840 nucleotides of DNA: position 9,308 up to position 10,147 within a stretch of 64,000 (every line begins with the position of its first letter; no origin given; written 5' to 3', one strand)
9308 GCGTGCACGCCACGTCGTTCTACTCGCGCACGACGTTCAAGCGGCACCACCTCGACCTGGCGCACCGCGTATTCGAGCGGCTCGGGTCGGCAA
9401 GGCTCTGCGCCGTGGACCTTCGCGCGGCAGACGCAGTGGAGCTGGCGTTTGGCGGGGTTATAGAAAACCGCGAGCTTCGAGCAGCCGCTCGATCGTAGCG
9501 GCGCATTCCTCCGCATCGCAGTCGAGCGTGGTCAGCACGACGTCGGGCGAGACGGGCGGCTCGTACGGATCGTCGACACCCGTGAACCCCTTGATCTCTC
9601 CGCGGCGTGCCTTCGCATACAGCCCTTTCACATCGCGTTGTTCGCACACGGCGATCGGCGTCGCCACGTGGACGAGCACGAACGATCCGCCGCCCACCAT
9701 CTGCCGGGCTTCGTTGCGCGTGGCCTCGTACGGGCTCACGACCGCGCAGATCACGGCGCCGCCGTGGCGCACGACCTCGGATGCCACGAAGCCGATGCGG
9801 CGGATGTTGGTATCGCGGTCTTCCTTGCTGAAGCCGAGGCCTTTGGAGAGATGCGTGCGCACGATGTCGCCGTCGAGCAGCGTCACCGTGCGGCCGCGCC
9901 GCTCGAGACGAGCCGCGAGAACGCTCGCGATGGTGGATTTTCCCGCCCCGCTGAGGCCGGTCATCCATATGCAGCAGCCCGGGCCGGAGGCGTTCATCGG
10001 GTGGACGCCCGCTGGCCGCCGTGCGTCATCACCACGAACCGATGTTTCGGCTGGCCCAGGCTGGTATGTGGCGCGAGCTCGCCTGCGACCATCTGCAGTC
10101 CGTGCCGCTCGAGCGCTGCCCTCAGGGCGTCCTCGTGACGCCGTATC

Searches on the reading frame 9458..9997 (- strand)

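Call 55: search_protein_families(library=pfam, proteins=[window:9458-9997:-], max_evalue=0.01)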
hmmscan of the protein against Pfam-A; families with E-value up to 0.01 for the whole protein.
window:9458-9997:- (179 aa): 15 families
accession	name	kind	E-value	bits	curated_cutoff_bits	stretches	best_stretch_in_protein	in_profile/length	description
PF01583.26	APS_kinase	-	6.1e-65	218.3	21.1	1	7-155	2-151/152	Adenylylsulphate kinase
PF13671.12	AAA_33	-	1.7e-09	38.5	27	1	10-123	2-116/143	AAA domain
PF01656.29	CbiA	-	1.5e-07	31.8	25.4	1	15-89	7-86/125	CobQ/CobB/MinD/ParA nucleotide binding domain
PF10609.15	ParA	-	6.7e-07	29.4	27.1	1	12-64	9-61/246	NUBPL iron-transfer P-loop NTPase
PF00448.28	SRP54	-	0.00027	21.1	22.7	1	10-48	4-42/196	SRP54-type protein, GTPase domain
PF03308.22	MeaB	-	0.0003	20.3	23.1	1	3-41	29-67/273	Methylmalonyl Co-A mutase-associated GTPase MeaB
PF00005.33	ABC_tran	-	0.00041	21.4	25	1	7-60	11-67/137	ABC transporter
PF13614.12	AAA_31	-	0.00041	20.8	27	1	17-69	12-63/177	AAA domain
PF13238.12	AAA_18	-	0.00061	20.7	29.4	1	10-49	1-31/128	AAA domain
PF24883.2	NPHP3_N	-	0.00061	20.5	24.8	1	7-38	22-53/164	Nephrocystin 3, N-terminal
PF08433.16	KTI12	-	0.0007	19.6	22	1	10-122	4-116/271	Chromatin associated protein KTI12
PF06414.18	Zeta_toxin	-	0.00079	19.3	22.3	1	10-50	19-58/199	Zeta toxin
PF16575.11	CLP1_P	-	0.0012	19.2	26.6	1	16-50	3-37/188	mRNA cleavage and polyadenylation factor CLP1 P-loop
PF13207.12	AAA_17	-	0.0048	17.6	27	0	13-62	1-44/136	AAA domain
PF13191.12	AAA_16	-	0.0066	17.4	32.6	1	8-41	25-56/167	AAA ATPase domain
